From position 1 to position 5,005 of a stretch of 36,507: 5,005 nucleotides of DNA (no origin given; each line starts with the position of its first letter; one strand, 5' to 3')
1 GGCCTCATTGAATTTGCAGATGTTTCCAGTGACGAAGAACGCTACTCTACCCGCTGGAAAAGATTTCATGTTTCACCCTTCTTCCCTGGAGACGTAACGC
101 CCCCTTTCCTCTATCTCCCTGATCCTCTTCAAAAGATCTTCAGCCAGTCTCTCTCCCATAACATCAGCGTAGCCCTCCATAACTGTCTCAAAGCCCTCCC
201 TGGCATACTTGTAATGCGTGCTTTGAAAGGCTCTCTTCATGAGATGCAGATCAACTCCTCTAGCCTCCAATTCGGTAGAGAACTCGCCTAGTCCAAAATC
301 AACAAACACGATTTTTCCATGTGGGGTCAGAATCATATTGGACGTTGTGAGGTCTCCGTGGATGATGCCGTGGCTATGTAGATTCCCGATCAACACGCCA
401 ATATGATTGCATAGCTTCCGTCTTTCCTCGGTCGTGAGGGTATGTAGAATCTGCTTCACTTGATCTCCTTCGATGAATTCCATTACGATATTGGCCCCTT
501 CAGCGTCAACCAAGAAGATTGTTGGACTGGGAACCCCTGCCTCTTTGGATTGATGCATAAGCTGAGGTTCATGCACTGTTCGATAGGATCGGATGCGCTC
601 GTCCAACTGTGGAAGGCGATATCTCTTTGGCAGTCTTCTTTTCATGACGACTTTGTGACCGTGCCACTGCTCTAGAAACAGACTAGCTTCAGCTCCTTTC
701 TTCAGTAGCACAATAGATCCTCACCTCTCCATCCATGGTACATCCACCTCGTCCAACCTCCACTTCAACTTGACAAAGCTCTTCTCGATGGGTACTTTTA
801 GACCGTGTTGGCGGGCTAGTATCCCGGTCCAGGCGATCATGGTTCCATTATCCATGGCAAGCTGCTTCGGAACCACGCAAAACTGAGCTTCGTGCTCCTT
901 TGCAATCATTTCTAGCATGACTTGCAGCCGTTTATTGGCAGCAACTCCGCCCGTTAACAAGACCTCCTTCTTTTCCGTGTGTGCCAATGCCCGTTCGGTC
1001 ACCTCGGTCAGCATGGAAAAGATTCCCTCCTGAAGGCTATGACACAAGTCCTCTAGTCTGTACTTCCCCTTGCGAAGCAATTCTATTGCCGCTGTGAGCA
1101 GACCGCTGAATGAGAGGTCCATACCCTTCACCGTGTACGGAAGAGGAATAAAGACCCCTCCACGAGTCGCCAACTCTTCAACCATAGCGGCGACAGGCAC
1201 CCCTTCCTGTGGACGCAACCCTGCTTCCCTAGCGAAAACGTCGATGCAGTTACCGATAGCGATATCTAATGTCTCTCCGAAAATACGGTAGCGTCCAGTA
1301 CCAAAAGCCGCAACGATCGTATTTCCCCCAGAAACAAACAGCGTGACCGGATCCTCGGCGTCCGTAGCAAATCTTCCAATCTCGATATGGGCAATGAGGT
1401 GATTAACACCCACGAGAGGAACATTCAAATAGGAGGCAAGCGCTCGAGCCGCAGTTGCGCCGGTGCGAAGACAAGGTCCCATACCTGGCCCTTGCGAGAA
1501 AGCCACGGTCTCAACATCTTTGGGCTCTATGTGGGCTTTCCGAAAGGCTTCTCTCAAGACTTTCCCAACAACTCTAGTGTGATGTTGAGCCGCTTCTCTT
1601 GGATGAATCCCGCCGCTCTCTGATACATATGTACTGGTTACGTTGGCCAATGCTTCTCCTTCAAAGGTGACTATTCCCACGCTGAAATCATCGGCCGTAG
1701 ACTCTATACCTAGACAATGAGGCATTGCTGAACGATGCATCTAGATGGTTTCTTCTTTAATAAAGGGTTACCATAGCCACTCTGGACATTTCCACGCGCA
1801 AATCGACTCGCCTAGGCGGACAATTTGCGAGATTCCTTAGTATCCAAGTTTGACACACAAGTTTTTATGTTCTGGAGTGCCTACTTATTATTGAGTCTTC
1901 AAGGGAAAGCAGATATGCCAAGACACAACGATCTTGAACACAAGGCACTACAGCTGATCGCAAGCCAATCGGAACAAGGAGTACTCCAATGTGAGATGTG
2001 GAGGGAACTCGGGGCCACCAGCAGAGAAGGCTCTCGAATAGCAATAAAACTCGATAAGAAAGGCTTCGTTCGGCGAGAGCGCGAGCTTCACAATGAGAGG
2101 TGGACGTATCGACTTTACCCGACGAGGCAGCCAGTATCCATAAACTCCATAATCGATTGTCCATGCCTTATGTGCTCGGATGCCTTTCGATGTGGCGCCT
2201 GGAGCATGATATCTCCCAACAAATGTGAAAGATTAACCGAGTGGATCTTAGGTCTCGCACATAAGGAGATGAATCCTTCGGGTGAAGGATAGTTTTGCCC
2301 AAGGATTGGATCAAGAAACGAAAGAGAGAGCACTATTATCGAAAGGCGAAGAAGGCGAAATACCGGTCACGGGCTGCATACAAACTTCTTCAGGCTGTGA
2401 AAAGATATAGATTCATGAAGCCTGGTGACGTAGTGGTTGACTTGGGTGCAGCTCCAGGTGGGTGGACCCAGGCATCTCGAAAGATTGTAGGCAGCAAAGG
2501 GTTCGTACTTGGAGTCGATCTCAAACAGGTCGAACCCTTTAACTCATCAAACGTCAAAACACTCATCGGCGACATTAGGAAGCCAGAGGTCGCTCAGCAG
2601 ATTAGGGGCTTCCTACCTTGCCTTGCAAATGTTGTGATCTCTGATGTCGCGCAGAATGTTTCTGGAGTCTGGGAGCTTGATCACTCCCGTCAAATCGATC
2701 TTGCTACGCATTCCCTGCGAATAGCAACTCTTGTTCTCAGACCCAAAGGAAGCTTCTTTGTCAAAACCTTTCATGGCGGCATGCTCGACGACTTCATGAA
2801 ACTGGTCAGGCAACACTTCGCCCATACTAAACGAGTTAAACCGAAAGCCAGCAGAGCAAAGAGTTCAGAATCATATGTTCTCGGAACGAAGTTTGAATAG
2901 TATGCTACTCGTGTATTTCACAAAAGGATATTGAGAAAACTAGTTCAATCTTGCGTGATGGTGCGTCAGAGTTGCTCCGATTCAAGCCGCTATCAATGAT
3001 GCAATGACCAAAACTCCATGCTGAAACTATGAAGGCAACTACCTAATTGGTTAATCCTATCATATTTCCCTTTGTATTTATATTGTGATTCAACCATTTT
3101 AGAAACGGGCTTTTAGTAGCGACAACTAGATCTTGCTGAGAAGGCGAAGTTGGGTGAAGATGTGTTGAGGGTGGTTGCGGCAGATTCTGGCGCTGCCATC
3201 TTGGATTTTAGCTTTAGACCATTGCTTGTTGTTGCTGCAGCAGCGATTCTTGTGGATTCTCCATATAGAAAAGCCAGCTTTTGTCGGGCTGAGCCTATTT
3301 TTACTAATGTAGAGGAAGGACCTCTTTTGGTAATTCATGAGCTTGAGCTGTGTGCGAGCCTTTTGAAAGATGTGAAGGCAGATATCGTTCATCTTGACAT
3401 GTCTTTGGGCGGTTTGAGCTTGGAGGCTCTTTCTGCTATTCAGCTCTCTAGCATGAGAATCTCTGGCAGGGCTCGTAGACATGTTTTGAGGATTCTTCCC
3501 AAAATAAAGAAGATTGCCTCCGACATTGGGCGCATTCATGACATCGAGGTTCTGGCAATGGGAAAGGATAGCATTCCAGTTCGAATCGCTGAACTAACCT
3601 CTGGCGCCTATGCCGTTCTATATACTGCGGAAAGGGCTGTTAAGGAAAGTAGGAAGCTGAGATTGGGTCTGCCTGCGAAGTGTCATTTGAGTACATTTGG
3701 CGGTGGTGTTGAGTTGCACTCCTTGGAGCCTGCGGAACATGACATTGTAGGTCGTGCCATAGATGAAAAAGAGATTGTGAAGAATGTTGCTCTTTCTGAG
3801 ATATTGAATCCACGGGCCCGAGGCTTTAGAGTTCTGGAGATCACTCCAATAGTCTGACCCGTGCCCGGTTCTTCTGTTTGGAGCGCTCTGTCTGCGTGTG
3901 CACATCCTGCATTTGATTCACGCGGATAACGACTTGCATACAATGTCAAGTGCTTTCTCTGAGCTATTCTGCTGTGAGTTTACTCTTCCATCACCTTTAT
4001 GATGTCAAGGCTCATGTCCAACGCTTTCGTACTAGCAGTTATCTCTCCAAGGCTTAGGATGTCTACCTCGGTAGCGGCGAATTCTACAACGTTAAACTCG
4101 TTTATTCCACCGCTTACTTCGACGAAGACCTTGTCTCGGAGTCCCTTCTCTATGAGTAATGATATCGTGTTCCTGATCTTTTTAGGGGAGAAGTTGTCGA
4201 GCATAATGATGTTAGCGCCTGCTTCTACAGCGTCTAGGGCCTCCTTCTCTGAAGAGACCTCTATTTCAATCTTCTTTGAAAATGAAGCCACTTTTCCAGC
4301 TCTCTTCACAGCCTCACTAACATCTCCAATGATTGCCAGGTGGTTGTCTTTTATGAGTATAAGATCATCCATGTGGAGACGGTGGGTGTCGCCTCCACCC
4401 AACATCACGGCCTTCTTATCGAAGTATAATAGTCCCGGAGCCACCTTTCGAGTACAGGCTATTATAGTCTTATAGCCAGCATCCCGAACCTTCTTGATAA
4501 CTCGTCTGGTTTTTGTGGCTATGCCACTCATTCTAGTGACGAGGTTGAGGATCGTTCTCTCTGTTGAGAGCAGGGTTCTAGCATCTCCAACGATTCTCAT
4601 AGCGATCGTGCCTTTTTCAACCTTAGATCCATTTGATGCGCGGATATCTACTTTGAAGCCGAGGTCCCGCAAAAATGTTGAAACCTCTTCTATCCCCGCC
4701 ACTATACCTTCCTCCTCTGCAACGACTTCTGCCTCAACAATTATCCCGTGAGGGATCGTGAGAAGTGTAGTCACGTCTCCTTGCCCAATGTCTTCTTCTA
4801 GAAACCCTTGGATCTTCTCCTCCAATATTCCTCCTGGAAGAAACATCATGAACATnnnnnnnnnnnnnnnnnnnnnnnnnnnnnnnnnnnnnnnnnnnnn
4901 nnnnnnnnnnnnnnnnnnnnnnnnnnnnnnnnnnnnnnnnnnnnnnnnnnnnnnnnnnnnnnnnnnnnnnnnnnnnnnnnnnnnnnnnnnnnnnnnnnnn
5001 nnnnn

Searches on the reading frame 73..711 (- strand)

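Call 43: search_protein_families(library=pfam, proteins=[window:73-711:-], max_evalue=0.0001)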
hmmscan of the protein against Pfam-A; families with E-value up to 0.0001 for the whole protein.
window:73-711:- (212 aa): 6 families
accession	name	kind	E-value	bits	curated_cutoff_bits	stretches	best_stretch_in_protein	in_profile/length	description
PF00069.31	Pkinase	-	2.7e-11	43.8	31.7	1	37-147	42-150/263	Protein kinase domain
PF01163.29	RIO1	-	8.5e-10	39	22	1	46-140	56-149/187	RIO domain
PF06293.20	Kdo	-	9.1e-10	38.8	21.3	1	40-181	53-207/207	Lipopolysaccharide kinase (Kdo/WaaP) family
PF03109.22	ABC1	-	1.6e-08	34.5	22.9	1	63-145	133-217/244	ABC1 atypical kinase-like domain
PF07714.23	PK_Tyr_Ser-Thr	-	8e-08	32.3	23.1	1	44-143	47-150/258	Protein tyrosine and serine/threonine kinase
PF01636.29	APH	-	3.2e-07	30.8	23.2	0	6-114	8-110/239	Phosphotransferase enzyme family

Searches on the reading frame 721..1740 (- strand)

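Call 43: search_protein_families(library=pfam, proteins=[window:721-1740:-], max_evalue=0.0001)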
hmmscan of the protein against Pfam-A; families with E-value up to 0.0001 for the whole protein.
window:721-1740:- (339 aa): 2 families
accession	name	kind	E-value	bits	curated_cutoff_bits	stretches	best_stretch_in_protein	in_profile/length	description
PF00814.31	TsaD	-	9.9e-78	261.9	24.8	1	31-304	3-264/264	tRNA N6-adenosine threonylcarbamoyltransferase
PF22521.2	HypF_C_2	-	1.8e-07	31.6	27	1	184-291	120-228/241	Carbamoyltransferase, Kae1-like Domain, second subdomain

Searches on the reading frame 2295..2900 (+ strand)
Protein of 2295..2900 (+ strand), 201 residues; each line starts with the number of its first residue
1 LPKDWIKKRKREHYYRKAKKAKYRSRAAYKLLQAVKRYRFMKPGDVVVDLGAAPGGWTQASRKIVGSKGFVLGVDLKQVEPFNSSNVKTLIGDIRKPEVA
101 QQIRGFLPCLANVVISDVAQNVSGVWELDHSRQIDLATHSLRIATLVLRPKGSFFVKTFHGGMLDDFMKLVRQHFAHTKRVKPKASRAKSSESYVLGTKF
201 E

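Call 43: search_protein_families(library=pfam, proteins=[window:2295-2900:+], max_evalue=0.0001)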
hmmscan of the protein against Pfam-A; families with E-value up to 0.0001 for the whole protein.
window:2295-2900:+ (201 aa): 1 family
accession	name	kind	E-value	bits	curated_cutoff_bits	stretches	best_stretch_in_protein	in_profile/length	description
PF01728.25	FtsJ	-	5.8e-52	176.7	24.1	1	23-200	1-181/181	FtsJ-like methyltransferase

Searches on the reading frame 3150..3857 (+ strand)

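Call 43: search_protein_families(library=pfam, proteins=[window:3150-3857:+], max_evalue=0.0001)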
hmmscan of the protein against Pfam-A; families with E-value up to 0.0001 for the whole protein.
window:3150-3857:+ (235 aa): 1 family
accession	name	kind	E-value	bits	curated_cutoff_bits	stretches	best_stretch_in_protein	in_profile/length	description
PF13680.12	DUF4152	-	2.2e-32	112.8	27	1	6-231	1-225/225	Protein of unknown function (DUF4152)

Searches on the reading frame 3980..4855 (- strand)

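Call 43: search_protein_families(library=pfam, proteins=[window:3980-4855:-], max_evalue=0.0001)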
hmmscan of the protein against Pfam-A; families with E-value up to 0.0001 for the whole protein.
window:3980-4855:- (291 aa): 2 families
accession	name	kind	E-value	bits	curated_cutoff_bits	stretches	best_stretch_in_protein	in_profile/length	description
PF01729.25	QRPTase_C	-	3.9e-56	189.9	23.1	1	112-284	1-169/169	Quinolinate phosphoribosyl transferase, C-terminal domain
PF02749.22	QRPTase_N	-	2.6e-21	76.1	27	1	27-110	1-82/82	Quinolinate phosphoribosyl transferase, N-terminal domain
